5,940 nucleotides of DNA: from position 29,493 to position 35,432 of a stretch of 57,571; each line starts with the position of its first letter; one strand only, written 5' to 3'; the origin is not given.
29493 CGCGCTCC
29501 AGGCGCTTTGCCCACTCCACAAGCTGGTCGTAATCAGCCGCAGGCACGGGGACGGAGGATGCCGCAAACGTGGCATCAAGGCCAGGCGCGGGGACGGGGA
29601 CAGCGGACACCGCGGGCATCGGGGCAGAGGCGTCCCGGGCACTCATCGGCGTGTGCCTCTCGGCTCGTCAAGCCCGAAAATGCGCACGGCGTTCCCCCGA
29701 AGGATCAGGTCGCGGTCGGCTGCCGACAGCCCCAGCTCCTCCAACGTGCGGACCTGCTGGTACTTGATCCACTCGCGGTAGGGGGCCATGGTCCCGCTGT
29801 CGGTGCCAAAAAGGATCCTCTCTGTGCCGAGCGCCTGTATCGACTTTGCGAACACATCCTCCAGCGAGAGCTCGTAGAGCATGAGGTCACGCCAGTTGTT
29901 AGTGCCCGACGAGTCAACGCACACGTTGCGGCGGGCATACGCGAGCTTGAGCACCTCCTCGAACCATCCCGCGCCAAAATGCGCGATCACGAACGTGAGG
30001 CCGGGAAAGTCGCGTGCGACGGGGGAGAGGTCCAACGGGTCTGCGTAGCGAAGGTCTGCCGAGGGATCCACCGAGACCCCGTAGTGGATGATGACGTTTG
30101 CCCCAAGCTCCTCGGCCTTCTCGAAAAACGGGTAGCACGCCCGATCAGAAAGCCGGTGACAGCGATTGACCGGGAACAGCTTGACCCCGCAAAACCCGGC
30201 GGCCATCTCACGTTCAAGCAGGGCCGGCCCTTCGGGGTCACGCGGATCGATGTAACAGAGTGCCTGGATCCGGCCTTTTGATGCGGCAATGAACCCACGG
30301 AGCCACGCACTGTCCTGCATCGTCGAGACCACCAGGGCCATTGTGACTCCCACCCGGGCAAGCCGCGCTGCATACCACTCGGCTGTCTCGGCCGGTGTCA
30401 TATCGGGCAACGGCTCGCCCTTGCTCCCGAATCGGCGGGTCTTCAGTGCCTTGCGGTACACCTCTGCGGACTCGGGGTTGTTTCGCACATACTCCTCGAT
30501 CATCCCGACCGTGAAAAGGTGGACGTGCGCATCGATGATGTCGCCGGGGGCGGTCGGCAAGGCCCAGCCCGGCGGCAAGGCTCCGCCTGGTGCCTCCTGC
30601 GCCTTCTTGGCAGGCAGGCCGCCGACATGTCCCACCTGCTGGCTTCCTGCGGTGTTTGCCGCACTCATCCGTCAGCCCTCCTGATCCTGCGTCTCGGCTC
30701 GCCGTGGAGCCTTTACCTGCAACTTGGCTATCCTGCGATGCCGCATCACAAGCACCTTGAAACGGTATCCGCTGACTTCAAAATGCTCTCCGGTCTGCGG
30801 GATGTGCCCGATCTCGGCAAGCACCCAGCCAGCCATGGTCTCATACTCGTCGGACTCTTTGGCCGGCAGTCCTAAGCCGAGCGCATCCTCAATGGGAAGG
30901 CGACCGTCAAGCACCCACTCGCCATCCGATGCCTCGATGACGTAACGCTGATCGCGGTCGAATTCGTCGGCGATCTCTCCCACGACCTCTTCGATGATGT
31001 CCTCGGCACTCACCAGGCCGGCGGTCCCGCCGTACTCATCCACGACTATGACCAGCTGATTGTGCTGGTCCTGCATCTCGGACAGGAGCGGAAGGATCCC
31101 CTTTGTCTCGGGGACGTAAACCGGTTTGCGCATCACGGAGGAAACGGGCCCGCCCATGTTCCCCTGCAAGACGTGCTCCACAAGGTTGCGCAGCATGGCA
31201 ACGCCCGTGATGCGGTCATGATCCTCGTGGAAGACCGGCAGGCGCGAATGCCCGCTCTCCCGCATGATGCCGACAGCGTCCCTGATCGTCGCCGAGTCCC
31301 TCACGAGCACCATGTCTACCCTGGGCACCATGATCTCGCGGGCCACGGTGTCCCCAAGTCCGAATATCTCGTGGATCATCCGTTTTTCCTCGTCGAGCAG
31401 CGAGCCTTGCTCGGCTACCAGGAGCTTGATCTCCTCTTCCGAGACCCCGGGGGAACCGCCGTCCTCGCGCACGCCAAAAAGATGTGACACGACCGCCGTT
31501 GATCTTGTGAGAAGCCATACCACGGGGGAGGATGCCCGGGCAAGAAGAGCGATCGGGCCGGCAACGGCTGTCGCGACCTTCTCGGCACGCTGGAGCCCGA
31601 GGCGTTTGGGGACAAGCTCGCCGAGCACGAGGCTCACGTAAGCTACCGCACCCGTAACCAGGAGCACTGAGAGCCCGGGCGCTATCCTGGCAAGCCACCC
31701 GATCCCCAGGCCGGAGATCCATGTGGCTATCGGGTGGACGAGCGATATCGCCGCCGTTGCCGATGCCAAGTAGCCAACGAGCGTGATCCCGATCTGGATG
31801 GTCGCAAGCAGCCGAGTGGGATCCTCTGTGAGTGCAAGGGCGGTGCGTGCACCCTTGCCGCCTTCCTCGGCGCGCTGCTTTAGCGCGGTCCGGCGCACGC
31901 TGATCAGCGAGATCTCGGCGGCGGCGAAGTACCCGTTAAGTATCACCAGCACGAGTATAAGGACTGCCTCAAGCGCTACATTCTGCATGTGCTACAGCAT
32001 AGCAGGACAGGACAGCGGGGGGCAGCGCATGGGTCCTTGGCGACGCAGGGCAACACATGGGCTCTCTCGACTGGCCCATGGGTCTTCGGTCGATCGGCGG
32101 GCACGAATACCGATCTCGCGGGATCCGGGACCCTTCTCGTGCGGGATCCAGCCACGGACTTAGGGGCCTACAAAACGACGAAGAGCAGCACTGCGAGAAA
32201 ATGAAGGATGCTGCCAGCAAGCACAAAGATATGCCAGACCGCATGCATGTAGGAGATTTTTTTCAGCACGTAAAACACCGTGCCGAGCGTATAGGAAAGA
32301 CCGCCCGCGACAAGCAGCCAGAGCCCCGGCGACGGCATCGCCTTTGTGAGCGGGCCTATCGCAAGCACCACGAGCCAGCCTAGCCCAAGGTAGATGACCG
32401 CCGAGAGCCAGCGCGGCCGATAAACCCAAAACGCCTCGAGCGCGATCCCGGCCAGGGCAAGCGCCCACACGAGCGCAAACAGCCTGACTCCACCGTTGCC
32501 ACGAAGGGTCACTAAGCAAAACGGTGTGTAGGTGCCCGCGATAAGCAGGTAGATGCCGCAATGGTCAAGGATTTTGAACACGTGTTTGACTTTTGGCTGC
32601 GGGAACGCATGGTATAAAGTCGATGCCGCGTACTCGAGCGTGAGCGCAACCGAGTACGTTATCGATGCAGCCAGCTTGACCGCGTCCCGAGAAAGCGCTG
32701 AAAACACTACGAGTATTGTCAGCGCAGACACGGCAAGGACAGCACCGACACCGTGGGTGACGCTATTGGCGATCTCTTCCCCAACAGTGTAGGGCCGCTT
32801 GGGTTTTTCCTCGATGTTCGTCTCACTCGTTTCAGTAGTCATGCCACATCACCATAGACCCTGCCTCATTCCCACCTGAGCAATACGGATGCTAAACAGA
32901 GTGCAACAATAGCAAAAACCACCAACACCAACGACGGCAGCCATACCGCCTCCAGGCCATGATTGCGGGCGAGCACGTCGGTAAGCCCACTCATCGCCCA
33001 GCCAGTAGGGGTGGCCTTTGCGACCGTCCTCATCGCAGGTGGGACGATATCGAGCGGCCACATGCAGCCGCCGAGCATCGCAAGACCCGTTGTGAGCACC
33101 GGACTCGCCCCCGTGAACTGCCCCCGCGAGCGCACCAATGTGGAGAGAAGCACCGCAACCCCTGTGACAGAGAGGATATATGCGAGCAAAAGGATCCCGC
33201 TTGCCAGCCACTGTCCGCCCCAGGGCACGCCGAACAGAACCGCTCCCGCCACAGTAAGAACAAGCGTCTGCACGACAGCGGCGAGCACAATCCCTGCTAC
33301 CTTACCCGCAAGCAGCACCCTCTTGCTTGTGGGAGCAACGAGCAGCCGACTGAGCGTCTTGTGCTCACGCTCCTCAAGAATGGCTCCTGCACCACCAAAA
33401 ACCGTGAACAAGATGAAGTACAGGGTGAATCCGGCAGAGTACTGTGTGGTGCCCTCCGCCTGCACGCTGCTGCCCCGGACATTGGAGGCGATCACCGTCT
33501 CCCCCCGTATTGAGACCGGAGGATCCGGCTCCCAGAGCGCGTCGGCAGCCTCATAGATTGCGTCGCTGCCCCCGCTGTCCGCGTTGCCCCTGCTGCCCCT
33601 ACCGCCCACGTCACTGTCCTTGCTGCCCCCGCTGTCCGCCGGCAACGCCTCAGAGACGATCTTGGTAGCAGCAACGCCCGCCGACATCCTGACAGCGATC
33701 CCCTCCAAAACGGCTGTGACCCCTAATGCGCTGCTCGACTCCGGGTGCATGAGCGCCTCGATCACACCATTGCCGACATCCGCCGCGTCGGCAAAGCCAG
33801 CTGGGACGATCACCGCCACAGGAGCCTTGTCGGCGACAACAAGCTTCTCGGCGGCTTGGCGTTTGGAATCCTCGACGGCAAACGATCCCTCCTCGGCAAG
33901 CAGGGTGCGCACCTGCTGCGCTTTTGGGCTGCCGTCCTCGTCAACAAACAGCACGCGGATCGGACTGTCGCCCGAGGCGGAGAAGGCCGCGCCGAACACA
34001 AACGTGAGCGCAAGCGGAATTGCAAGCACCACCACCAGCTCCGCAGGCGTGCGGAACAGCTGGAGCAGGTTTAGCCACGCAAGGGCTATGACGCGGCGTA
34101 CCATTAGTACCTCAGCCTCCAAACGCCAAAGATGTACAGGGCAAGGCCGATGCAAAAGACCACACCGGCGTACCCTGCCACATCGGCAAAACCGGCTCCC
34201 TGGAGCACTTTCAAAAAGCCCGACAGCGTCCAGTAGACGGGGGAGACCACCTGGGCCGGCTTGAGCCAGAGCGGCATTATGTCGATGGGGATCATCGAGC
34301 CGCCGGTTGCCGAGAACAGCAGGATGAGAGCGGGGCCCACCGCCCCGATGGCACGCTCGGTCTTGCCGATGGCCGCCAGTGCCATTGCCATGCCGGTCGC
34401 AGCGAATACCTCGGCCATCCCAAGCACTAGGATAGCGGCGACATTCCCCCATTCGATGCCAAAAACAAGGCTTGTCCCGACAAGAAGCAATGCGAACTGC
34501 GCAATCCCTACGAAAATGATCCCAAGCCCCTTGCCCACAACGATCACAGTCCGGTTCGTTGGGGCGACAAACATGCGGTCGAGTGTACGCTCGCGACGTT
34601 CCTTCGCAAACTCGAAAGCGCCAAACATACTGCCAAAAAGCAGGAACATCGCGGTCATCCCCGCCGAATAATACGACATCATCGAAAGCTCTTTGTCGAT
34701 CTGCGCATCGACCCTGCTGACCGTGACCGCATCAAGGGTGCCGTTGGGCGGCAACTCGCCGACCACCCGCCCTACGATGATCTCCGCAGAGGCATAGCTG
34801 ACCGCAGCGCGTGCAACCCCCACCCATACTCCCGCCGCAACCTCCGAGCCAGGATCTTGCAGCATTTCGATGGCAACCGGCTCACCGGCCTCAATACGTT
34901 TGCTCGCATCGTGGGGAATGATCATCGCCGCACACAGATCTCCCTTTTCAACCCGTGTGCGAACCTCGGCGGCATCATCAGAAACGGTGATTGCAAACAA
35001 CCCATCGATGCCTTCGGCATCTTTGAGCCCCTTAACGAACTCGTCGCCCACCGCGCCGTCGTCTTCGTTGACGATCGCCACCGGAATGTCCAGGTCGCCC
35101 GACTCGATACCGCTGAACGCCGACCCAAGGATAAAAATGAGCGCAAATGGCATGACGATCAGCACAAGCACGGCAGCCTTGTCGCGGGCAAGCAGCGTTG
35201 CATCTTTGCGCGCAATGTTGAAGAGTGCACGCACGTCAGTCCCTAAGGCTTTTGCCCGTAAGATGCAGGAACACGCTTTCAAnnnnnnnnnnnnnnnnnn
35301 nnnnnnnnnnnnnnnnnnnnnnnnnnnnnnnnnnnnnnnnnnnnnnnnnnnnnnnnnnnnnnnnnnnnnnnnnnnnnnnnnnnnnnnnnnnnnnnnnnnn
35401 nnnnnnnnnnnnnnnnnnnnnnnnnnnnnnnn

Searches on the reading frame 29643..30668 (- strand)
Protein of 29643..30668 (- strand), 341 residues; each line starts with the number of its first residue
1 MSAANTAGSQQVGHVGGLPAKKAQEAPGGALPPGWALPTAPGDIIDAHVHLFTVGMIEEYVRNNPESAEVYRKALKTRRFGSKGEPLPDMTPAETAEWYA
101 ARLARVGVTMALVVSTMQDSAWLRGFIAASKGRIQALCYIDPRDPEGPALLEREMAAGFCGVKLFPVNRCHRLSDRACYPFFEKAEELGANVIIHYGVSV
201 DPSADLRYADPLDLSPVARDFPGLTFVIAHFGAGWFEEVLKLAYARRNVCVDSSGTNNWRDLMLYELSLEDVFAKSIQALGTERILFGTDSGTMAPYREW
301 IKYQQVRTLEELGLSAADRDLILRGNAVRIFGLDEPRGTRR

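Call 9: search_protein_families(library=pfam, proteins=[window:29643-30668:-], max_evalue=0.001)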
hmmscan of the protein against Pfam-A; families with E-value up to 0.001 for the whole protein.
window:29643-30668:- (341 aa): 1 family
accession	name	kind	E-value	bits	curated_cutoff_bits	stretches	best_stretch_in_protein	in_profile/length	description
PF04909.20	Amidohydro_2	-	5.9e-39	135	26.4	1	45-333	1-289/289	Amidohydrolase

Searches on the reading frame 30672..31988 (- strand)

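Call 9: search_protein_families(library=pfam, proteins=[window:30672-31988:-], max_evalue=0.001)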
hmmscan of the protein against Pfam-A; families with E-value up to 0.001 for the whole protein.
window:30672-31988:- (438 aa): 3 families
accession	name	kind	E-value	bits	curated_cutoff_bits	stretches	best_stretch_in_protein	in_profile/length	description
PF01595.25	CNNM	-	3.1e-45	154.5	28.4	1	10-195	2-172/181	Cyclin M transmembrane N-terminal domain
PF03471.22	CorC_HlyC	-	6.8e-20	71.3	27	1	352-427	2-79/81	Transporter associated domain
PF00571.33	CBS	-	3.4e-16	59.7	24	2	217-273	2-55/57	CBS domain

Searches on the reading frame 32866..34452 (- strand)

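Call 8: search_protein_families(library=pfam, proteins=[window:32866-34452:-], max_evalue=0.001)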
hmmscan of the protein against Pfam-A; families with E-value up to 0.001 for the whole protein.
window:32866-34452:- (528 aa): 4 families
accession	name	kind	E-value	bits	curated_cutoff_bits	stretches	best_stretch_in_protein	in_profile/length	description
PF12698.13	ABC2_membrane_3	-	1.6e-36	126.6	31.6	1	139-522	4-346/347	ABC-2 family transporter protein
PF01061.29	ABC2_membrane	-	2.5e-20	73.3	26.9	1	337-493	50-209/211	ABC-2 type transporter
PF12730.13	ABC2_membrane_4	-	8.6e-09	36.1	27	1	332-438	44-154/179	ABC-2 family transporter protein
PF12679.13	ABC2_membrane_2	-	3.5e-08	33.5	27.2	1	327-453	59-191/283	ABC-2 family transporter protein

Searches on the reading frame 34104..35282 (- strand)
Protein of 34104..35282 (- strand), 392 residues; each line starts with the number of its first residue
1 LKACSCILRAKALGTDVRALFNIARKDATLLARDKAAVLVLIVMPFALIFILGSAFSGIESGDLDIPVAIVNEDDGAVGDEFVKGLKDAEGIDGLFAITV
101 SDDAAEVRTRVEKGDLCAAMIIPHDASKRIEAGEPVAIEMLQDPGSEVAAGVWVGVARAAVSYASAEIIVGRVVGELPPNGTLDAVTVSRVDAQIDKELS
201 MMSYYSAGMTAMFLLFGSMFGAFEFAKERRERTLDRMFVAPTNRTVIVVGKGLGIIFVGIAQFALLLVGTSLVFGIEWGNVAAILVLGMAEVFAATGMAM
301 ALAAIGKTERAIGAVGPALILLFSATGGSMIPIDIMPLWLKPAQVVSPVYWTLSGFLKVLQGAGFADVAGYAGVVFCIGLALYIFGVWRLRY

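Call 8: search_protein_families(library=pfam, proteins=[window:34104-35282:-], max_evalue=0.001)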
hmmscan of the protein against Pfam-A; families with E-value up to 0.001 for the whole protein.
window:34104-35282:- (392 aa): 4 families
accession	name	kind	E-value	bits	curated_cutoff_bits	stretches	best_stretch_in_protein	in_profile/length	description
PF12698.13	ABC2_membrane_3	-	4.1e-40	138.4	31.6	1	39-387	5-346/347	ABC-2 family transporter protein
PF01061.29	ABC2_membrane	-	5.8e-24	85.2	26.9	1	190-359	51-209/211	ABC-2 type transporter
PF12679.13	ABC2_membrane_2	-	2.3e-07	30.8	27.2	1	22-323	2-197/283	ABC-2 family transporter protein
PF12730.13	ABC2_membrane_4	-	0.00012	22.5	27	1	200-302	45-150/179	ABC-2 family transporter protein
